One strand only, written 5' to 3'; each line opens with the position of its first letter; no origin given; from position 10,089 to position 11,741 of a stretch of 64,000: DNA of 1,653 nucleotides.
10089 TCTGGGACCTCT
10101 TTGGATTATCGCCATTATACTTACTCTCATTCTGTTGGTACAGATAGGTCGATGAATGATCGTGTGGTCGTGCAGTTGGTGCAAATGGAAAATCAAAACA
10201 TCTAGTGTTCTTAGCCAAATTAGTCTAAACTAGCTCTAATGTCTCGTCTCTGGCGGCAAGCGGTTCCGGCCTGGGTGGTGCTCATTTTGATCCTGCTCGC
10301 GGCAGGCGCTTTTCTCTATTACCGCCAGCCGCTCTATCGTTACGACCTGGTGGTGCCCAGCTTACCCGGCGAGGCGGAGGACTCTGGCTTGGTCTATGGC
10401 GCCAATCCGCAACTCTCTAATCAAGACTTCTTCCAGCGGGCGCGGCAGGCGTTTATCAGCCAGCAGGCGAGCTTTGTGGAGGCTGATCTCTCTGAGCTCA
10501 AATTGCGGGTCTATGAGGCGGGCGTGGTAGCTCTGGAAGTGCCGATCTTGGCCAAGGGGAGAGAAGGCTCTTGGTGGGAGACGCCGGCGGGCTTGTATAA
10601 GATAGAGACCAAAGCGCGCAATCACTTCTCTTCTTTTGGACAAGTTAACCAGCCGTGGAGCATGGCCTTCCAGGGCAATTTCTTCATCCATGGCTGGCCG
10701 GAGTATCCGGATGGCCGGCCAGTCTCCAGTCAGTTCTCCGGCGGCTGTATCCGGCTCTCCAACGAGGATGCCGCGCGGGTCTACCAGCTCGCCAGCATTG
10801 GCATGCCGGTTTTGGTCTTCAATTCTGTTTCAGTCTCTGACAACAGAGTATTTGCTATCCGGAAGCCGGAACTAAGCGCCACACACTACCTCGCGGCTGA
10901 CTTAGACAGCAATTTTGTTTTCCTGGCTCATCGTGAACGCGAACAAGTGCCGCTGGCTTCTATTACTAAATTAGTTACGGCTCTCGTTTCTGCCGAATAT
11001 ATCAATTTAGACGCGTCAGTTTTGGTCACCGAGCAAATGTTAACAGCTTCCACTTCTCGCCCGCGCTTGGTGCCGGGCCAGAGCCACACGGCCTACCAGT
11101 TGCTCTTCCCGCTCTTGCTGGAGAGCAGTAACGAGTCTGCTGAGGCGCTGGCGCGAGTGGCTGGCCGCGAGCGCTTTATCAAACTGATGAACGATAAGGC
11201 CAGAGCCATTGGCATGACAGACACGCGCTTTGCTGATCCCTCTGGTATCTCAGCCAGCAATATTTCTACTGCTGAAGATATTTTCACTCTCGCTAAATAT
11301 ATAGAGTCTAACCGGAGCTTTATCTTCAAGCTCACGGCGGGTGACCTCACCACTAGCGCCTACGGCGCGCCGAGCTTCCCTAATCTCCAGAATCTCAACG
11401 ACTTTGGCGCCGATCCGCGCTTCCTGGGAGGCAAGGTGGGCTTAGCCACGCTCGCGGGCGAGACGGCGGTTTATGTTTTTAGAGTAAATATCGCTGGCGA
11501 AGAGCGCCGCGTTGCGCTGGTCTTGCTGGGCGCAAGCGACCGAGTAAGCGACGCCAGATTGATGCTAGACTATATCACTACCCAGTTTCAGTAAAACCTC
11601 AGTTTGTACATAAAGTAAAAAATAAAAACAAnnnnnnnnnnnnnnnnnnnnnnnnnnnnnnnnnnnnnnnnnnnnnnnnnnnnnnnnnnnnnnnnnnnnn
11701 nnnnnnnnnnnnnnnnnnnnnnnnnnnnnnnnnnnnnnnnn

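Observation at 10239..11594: Single polypeptide fusing an L,D-transpeptidase (YkuD) to a PBP5-like D,D-carboxypeptidase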

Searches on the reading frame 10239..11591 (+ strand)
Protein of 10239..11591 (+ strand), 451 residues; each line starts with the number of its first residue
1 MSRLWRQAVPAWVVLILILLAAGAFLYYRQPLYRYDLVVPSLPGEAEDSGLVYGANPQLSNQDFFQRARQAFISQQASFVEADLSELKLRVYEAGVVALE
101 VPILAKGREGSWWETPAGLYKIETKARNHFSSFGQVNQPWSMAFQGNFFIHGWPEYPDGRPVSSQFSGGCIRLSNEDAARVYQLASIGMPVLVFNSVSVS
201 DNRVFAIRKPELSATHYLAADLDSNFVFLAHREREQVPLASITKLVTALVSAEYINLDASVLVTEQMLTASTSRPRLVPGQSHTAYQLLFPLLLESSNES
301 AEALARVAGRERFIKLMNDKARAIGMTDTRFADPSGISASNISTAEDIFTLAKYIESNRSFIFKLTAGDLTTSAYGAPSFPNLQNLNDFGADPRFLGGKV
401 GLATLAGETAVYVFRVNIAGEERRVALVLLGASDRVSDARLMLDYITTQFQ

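Call 3: search_protein_families(library=pfam, proteins=[window:10239-11591:+], max_evalue=1)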
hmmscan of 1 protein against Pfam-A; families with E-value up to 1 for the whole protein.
window:10239-11591:+ (451 aa): 8 families
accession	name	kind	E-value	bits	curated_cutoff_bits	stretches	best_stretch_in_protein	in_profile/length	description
PF00768.25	Peptidase_S11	-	1.6e-25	90.4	27.6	1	206-432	4-237/239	D-alanyl-D-alanine carboxypeptidase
PF03734.19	YkuD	-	9e-15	56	23.4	1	79-193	3-146/146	L,D-transpeptidase catalytic domain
PF13354.11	Beta-lactamase2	-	3e-05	23.9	22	1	219-352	4-143/214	Beta-lactamase enzyme family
PF02113.21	Peptidase_S13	-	0.029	13.6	22.8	0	274-358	263-357/444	D-Ala-D-Ala carboxypeptidase 3 (S13) family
PF00144.29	Beta-lactamase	-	0.08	12.5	27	0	230-250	43-63/329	Beta-lactamase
PF25808.1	TPR_LAA1_C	-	0.094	13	27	1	242-316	50-120/160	LAA1-like, C-terminal TPR repeats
PF13601.12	HTH_34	-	0.1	13.2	27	0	212-260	3-49/80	Winged helix DNA-binding domain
PF04280.21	Tim44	-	0.23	12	29.6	1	55-95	11-51/147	Tim44-like domain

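Call 4: search_protein_families(library=ncbifam, proteins=[window:10239-11591:+], max_evalue=1)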
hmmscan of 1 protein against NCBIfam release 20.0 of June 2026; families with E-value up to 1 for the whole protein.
window:10239-11591:+ (451 aa): 15 families
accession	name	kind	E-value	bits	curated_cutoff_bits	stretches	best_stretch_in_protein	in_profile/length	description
NF008668.0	PRK11669.1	equivalog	2.9e-25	89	294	1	187-435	15-266/316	D-alanyl-D-alanine endopeptidase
NF038258.2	PBP4_Staph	exception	3.1e-13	49.3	500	1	231-344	57-181/366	penicillin-binding protein PBP4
NF000471.1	vanY_of_D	exception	1.4e-09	37.6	625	1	215-367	100-268/354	transpeptidase-like D-Ala-D-Ala carboxypeptidase VanY-D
NF008489.0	PRK11397.1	equivalog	1.7e-09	36.9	610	1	191-366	12-203/389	serine-type D-Ala-D-Ala carboxypeptidase DacD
NF007445.0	PRK10001.1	equivalog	4.2e-09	35.7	765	1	188-354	15-193/400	serine-type D-Ala-D-Ala carboxypeptidase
NF038273.1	strep_PBP3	exception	7.7e-09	35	490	1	200-342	15-166/407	D-alanyl-D-alanine carboxypeptidase PBP3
NF004785.0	PRK06132.1-2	subfamily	3.1e-06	26.6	169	1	84-201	69-179/353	hypothetical protein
NF008059.0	PRK10793.1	equivalog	2.5e-05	23.2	694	1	208-348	40-194/403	D-alanyl-D-alanine carboxypeptidase DacA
NF009120.0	PRK12472.1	subfamily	0.00024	20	369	1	87-266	63-232/508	hypothetical protein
NF004786.0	PRK06132.1-3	equivalog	0.0019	17.1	329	1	89-195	40-140/418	hypothetical protein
NF008322.0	PRK11113.1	equivalog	0.0048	15.4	527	1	253-358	266-380/477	serine-type D-Ala-D-Ala carboxypeptidase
NF004787.0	PRK06132.1-4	equivalog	0.0061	15.4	409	1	81-198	61-171/347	hypothetical protein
NF040925.1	LD_carbox_ElsL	exception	0.0073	16.1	270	1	144-187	112-152/164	cell wall-recycling L,D-carboxypeptidase ElsL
NF033103.1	bla_class_A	equivalog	0.02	14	200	1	229-331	26-131/257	class A beta-lactamase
TIGR00666.1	PBP4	equivalog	0.1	11.3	107.8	1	271-359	233-331/397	D-alanyl-D-alanine carboxypeptidase/D-alanyl-D-alanine endopeptidase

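Call 5: search_solved_structures(query=window:10239-11591:+, max_evalue=0.01, show_alignments=3)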
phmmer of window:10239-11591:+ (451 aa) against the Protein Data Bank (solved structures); distinct sequences matched with E-value up to 0.01: 36.
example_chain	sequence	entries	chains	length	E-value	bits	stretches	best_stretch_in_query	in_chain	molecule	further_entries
6muq_A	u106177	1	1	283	1.1e-17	67.5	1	211-380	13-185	Murein-DD-endopeptidase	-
6azi_A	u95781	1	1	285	2.2e-17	66.5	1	206-379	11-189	D-alanyl-D-alanine endopeptidase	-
4rye_A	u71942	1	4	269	5.3e-17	65.2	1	209-411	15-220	D-alanyl-D-alanine carboxypeptidase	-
4ppr_A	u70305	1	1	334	5.4e-17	65.2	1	211-430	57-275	Penicillin-binding protein DacB1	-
3mfd_A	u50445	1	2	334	2e-16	63.3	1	212-412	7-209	D-alanyl-D-alanine carboxypeptidase dacB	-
4p0m_A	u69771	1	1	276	4.8e-16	62.1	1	210-411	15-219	D-alanyl-D-alanine carboxypeptidase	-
4k91_A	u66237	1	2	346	2.9e-12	49.6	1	209-355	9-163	D-ala-D-ala-carboxypeptidase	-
5tw4_A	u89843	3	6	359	5e-10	42.2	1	240-354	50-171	Penicillin-binding protein 4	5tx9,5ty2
6c3k_A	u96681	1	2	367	5.4e-10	42.1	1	240-354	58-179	Penicillin-binding protein 4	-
5ty7_A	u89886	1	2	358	8.2e-10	41.5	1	240-354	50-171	Penicillin-binding protein 4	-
5tw8_A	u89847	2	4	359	8.3e-10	41.5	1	240-354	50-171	Penicillin-binding protein 4 | Penicillin binding protein 4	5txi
6c39_A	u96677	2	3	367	8.8e-10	41.4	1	240-354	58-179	Serine-type D-Ala-D-Ala carboxypeptidase | Penicillin-binding protein 4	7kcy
7kcv_A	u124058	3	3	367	1.3e-09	40.9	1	240-345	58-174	Penicillin-binding protein 4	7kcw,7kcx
1tvf_A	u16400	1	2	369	1.6e-09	40.6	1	240-344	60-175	penicillin binding protein 4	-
6dz8_A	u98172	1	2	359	2.2e-09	40.1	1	242-354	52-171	Penicillin-binding protein 4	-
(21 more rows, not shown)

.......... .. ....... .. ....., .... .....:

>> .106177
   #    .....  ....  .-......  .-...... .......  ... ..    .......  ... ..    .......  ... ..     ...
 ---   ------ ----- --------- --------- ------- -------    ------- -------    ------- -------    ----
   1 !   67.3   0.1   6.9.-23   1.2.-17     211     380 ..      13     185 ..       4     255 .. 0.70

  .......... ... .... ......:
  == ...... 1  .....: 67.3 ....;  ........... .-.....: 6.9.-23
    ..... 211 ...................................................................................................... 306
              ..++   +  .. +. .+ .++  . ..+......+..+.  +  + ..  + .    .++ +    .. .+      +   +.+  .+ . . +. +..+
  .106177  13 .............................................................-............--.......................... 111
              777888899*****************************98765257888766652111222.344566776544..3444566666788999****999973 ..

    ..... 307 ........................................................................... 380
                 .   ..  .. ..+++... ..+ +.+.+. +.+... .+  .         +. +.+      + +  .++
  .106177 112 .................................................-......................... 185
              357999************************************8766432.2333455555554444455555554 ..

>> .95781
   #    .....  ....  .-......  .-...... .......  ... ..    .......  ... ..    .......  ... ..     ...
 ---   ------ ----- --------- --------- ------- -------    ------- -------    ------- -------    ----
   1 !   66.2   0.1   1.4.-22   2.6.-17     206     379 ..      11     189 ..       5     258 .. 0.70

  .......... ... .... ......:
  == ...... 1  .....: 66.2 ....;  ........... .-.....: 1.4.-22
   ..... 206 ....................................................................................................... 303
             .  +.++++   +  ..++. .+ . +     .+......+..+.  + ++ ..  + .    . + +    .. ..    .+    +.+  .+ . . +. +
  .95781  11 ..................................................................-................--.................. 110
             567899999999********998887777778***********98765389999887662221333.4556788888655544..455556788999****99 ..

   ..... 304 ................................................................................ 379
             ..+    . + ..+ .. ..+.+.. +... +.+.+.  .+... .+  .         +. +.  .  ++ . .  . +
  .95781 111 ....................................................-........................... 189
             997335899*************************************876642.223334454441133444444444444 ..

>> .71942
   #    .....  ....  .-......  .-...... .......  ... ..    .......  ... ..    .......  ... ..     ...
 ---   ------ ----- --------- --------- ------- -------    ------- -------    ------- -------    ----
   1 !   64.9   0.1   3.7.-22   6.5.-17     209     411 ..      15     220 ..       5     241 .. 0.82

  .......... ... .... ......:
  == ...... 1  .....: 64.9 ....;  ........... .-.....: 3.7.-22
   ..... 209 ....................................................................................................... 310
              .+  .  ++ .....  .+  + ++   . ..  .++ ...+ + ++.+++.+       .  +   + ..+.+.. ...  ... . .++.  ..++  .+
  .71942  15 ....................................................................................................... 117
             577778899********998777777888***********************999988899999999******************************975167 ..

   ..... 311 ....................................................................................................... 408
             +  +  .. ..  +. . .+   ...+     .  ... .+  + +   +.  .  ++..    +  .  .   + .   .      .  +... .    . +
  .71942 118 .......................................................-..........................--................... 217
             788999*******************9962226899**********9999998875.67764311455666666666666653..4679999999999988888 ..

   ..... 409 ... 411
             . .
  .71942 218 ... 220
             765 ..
